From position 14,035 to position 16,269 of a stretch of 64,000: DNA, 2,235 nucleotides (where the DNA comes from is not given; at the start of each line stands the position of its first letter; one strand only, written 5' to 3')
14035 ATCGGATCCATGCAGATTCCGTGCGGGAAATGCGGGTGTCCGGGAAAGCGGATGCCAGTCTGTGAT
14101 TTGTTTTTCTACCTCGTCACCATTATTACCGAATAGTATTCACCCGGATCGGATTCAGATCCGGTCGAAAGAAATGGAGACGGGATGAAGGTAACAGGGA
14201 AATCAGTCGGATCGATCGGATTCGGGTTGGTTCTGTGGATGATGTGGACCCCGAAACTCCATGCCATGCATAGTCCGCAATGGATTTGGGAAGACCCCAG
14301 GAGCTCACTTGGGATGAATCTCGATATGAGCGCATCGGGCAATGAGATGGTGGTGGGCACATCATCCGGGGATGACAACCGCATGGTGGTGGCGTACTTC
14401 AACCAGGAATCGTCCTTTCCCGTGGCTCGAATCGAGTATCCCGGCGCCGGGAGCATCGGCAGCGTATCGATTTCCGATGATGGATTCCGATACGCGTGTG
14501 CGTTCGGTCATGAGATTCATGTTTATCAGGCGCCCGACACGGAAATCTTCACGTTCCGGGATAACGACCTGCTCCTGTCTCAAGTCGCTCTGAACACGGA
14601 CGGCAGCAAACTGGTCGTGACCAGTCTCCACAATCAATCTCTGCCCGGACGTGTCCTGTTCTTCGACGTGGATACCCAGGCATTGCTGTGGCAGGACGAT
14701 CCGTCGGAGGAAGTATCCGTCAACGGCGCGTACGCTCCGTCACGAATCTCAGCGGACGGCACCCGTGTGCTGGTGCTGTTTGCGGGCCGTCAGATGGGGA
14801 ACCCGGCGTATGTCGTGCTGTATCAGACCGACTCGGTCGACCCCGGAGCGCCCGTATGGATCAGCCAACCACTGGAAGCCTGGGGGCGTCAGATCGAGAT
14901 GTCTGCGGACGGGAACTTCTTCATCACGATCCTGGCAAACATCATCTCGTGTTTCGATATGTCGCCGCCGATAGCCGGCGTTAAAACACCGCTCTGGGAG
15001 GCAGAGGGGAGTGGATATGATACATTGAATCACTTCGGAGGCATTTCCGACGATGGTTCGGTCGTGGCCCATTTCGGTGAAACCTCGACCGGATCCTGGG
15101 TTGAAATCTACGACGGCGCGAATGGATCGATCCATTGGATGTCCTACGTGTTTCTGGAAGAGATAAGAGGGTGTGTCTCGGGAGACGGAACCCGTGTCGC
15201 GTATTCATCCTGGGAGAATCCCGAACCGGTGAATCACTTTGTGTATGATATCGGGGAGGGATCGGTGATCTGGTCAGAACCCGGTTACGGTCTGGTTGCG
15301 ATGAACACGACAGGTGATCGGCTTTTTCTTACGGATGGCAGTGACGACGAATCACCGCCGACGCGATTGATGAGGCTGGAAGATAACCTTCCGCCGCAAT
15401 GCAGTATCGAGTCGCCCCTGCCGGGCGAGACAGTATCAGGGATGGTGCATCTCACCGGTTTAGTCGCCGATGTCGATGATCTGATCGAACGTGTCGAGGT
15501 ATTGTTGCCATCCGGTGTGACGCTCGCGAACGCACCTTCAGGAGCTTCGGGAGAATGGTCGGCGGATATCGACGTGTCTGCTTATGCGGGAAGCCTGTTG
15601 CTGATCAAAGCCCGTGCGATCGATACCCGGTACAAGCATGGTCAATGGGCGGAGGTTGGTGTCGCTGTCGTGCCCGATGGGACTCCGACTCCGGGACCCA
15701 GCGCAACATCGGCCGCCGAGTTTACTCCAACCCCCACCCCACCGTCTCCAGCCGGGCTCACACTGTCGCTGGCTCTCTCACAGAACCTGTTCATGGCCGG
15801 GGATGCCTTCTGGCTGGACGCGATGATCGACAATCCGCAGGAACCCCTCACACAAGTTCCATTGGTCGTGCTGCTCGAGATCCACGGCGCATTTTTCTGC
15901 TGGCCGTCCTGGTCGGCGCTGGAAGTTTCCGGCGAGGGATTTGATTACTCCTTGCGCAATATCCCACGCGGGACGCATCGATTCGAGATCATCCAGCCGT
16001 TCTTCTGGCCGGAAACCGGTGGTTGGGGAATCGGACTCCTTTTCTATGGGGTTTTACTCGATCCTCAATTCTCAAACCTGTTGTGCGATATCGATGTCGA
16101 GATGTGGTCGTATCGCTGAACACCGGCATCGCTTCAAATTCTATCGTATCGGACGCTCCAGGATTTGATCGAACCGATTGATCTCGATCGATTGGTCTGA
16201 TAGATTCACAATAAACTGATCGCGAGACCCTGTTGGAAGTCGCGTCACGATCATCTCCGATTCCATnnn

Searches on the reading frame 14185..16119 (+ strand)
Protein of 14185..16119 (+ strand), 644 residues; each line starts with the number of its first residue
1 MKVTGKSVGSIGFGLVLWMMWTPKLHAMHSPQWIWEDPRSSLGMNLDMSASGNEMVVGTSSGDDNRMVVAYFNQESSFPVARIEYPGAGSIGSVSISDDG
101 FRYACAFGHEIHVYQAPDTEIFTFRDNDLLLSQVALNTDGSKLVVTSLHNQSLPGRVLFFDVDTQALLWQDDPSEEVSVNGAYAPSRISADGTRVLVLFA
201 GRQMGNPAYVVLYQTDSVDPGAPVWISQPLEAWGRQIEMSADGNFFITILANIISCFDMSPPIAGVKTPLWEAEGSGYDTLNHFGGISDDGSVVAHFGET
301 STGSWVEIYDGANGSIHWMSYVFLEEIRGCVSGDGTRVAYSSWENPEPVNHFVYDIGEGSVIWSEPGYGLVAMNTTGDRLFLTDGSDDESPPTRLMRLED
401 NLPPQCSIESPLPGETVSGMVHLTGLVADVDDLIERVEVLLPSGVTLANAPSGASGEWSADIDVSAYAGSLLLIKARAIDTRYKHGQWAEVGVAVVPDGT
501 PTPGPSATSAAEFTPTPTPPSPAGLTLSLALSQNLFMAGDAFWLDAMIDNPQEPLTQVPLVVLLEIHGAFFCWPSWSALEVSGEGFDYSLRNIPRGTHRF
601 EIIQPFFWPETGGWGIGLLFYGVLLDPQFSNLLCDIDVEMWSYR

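Call 6: search_protein_families(library=pfam, proteins=[window:14185-16119:+], max_evalue=0.01)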
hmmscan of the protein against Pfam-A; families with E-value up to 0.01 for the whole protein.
window:14185-16119:+ (644 aa): 1 family
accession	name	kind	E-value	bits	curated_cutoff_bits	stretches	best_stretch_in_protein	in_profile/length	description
PF17957.7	Big_7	-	0.0019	19.3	24.1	1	404-467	1-61/70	Bacterial Ig domain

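Call 68: search_protein_families(library=ncbifam, proteins=[window:14185-16116:+], max_evalue=0.001)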
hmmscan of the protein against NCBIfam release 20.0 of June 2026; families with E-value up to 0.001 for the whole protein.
window:14185-16116:+ (644 aa): 0 families
